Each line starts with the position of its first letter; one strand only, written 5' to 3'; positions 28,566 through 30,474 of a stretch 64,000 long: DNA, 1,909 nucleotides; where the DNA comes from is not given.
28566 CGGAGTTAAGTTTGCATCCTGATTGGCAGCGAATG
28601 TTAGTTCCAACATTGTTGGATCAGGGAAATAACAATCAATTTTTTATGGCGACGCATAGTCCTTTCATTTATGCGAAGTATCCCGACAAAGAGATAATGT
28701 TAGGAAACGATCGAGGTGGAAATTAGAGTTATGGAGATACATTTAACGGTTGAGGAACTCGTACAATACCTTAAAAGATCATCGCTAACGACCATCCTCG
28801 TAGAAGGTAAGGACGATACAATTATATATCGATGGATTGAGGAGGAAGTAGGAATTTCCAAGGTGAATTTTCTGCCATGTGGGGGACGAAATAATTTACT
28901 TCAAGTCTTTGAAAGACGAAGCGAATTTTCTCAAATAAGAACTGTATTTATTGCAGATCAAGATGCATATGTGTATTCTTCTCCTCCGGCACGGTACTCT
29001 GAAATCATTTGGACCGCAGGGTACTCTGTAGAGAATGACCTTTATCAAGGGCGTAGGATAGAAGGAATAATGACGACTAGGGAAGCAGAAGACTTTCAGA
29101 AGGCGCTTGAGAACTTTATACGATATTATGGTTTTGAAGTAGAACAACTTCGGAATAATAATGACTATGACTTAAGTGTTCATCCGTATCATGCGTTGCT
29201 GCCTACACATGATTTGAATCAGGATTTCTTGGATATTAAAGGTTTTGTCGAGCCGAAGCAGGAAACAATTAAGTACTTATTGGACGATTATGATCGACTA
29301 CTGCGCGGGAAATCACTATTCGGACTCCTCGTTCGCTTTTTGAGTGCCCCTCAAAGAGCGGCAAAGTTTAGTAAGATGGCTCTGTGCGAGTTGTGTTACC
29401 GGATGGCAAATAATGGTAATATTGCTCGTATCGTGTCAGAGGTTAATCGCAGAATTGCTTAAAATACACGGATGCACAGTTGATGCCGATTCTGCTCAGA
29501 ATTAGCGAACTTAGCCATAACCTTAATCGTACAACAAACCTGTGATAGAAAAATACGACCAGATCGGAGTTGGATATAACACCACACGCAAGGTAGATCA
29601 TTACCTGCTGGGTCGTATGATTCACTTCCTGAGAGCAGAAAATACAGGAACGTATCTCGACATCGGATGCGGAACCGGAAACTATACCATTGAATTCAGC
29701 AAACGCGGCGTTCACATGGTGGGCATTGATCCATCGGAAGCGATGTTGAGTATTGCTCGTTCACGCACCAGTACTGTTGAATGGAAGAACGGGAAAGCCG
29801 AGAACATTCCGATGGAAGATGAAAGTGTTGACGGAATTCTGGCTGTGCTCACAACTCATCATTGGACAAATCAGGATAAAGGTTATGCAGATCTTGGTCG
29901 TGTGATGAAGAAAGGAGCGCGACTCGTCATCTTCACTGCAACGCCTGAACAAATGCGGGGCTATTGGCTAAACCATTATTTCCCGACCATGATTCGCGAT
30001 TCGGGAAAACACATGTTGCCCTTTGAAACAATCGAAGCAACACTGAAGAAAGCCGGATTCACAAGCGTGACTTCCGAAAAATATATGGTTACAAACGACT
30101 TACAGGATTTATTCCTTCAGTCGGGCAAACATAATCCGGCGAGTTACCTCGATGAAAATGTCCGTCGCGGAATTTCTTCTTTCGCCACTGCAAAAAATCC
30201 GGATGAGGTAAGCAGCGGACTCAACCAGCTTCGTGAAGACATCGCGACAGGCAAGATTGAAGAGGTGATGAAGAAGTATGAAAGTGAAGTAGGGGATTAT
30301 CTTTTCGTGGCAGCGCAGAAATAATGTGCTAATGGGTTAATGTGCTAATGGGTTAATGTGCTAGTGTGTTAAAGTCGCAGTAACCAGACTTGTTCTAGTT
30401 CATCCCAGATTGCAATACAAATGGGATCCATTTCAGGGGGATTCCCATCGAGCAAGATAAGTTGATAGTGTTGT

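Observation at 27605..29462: Two-gene ABC-ATPase plus DUF4435/TOPRIM module resembling PARIS (AriA/AriB) or a split OLD nuclease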

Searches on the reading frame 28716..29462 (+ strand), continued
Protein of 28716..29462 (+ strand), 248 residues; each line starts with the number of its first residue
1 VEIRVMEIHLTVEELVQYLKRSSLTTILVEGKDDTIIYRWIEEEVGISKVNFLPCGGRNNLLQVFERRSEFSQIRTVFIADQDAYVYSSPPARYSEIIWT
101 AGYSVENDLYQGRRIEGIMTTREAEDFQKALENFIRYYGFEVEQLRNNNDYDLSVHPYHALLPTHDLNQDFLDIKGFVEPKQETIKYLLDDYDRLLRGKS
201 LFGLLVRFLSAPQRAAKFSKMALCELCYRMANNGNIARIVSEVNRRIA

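Call 69: search_protein_families(library=padloc, alignment_id=A1, max_evalue=0.00001)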
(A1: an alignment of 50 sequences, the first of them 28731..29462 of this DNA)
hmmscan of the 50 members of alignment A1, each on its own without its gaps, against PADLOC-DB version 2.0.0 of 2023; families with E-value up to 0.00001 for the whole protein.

A. member 1, window:28731-29462:+ (243 aa): 1 family
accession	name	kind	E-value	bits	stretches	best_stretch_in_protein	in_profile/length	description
PDLC02983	AriB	-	2.7e-09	35.5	1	22-129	5-118/236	-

B. families by the number of members that match (of 50 scanned): 1 family
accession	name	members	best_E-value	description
PDLC02983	AriB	50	2.1e-13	-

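Call 74: search_protein_families(library=pfam, proteins=[P0361, P0362], max_evalue=0.1)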
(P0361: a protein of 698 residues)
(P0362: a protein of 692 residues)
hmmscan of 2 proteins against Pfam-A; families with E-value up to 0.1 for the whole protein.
P0361 (698 aa): 0 families

P0362 (692 aa): 2 families
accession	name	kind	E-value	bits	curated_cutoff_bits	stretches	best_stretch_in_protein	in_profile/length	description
PF14491.11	DUF4435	-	0.00024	21.4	27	0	358-431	37-119/238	Protein of unknown function (DUF4435)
PF02736.25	Myosin_N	-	0.0057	16.9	27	0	636-660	17-40/45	Myosin N-terminal SH3-like domain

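Call 75: find_encoding_contigs(protein=P0362, flank=5000, max_places=3)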
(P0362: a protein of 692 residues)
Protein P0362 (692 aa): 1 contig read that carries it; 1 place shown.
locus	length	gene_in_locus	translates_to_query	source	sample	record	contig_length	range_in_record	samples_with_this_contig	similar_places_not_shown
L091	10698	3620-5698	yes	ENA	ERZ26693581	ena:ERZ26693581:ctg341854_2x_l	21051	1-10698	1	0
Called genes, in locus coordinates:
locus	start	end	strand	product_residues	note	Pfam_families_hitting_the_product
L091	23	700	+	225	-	-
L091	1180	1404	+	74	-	-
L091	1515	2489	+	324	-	PF02463:SMC_N, PF13175:AAA_15 (weak), PF13476:AAA_23 (faint), PF00005:ABC_tran (faint), PF13304:AAA_21, PF13175:AAA_15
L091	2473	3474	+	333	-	PF14491:DUF4435 (weak)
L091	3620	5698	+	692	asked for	-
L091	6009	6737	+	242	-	PF13175:AAA_15, PF13476:AAA_23, PF00005:ABC_tran (faint), PF13304:AAA_21 (weak)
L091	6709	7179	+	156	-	PF13175:AAA_15, PF13304:AAA_21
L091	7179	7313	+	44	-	-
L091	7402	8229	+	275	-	PF01370:Epimerase, PF13460:NAD_binding_10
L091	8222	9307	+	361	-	PF00144:Beta-lactamase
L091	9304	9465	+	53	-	-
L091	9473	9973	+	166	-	PF07075:NamZ_N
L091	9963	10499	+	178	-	PF20732:NamZ_C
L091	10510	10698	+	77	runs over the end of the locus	-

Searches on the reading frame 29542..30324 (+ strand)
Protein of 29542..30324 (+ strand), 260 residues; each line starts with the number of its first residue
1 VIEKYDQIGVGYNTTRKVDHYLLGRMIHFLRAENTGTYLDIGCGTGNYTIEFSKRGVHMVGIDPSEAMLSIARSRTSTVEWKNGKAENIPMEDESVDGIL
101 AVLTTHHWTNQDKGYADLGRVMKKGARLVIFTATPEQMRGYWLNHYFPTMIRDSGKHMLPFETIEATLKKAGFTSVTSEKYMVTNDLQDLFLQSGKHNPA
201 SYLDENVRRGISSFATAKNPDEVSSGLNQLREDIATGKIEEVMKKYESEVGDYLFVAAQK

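Call 3: search_protein_families(library=pfam, proteins=[window:29542-30324:+], max_evalue=1)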
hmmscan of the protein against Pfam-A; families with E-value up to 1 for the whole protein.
window:29542-30324:+ (260 aa): 18 families
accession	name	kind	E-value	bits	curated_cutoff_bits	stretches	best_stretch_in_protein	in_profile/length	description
PF08241.18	Methyltransf_11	-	1e-20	74.6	21.2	1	39-130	1-95/95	Methyltransferase domain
PF13649.12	Methyltransf_25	-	1.5e-19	70.9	27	1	39-125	2-96/97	Methyltransferase domain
PF13847.12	Methyltransf_31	-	5.5e-15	55.8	27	1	36-134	5-113/145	Methyltransferase domain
PF13489.12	Methyltransf_23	-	1.9e-14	54.2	27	1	21-176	7-162/164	Methyltransferase domain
PF08242.18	Methyltransf_12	-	5.3e-14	53.2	30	1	39-128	1-98/98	Methyltransferase domain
PF01209.24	Ubie_methyltran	-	5.7e-12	45.9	20.1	1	34-136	47-157/233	ubiE/COQ5 methyltransferase family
PF02353.26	CMAS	-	0.00044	20.1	27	1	28-177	56-214/273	Mycolic acid cyclopropane synthetase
PF01135.25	PCMT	-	0.0042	17.3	20.3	1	10-80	50-122/210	Protein-L-isoaspartate(D-aspartate) O-methyltransferase (PCMT)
PF05724.17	TPMT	-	0.0084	16.2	26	1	25-151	28-146/218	Thiopurine S-methyltransferase (TPMT)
PF08003.17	Methyltransf_9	-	0.0084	15.5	23.8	1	24-74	105-156/315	Protein of unknown function (DUF1698)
PF05175.20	MTS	-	0.019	15.1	23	1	27-83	24-82/170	Methyltransferase small domain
PF13679.12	Methyltransf_32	-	0.021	15.2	27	1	30-94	21-92/143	Methyltransferase domain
PF24675.1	NpmA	-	0.023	14.4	60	1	30-83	19-74/214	16S rRNA (adenine(1408)-N(1))-methyltransferase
PF05148.21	Methyltransf_8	-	0.055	13.8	27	1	31-130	69-156/219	Hypothetical methyltransferase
PF01795.25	Methyltransf_5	-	0.095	12.6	27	1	22-119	8-101/309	MraW methylase family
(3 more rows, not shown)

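Call 4: search_protein_families(library=padloc, proteins=[window:29542-30324:+], max_evalue=1)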
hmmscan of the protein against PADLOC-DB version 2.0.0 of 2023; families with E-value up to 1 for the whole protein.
window:29542-30324:+ (260 aa): 1 family
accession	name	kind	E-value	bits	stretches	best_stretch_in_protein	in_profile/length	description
PDLC04134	mad2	-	2.8e-17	60.7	1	22-171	279-416/492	mads_2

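Call 5: search_protein_families(library=ncbifam, proteins=[window:29542-30324:+], max_evalue=1)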
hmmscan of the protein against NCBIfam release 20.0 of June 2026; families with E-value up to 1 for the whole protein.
window:29542-30324:+ (260 aa): 59 families (the best 25 are shown)
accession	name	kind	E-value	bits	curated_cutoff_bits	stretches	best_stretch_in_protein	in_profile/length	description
TIGR01934.1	MenG_MenH_UbiE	subfamily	4.6e-18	65.3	158.35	1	25-139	30-150/223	ubiquinone/menaquinone biosynthesis methyltransferase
NF001244.0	PRK00216.1-5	equivalog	1.9e-17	63.4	216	1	27-137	41-160/236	bifunctional demethylmenaquinone methyltransferase/2-methoxy-6-polyprenyl-1,4-benzoquinol methylase UbiE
NF045667.1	MTase_DVU1556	equivalog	8.8e-17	61.3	155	1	22-179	10-166/213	DVU_1556 family methyltransferase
NF043040.1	corrin_prot_MT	hypoth_equivalog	1.7e-15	57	180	1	34-183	41-206/216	corrinoid protein-associated methyltransferase CpaM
TIGR02072.1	BioC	equivalog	8e-15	55.3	184.95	1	17-186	18-184/244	malonyl-ACP O-methyltransferase BioC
NF001241.0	PRK00216.1-2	equivalog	4.5e-13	49.4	327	1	25-132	42-149/231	demethylmenaquinone methyltransferase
TIGR02021.1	BchM-ChlM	equivalog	2.1e-12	46.9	158.9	1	26-177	44-202/218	magnesium protoporphyrin IX methyltransferase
NF007610.0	PRK10258.1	equivalog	4.2e-11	42.7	342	1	25-134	33-141/251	malonyl-ACP O-methyltransferase BioC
NF001243.0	PRK00216.1-4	equivalog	8.2e-10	38.4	235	1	27-142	40-163/237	demethylmenaquinone methyltransferase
NF041820.1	daptide_MTase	equivalog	1.1e-09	38.1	175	1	12-80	15-82/243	daptide-type RiPP biosynthesis methyltransferase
NF008823.0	PRK11873.1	subfamily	2.7e-09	36.9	263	1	35-181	78-231/272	arsenite methyltransferase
NF008300.0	PRK11088.1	equivalog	6.9e-09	35.6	303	1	32-145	83-192/272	23S rRNA (guanine(745)-N(1))-methyltransferase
NF052510.1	methyltran_MpqE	exception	8e-09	35.2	335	1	27-131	39-152/234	methyl-plastoquinone biosynthesis methyltransferase MpqE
TIGR02752.1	MenG_heptapren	equivalog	9.8e-09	35.1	419.85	1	29-147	40-168/231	demethylmenaquinone methyltransferase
NF047649.1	MTase_UXPK_star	exception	2e-08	33.6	460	1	37-130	80-181/283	methyltransferase/UXPK-star double selenoprotein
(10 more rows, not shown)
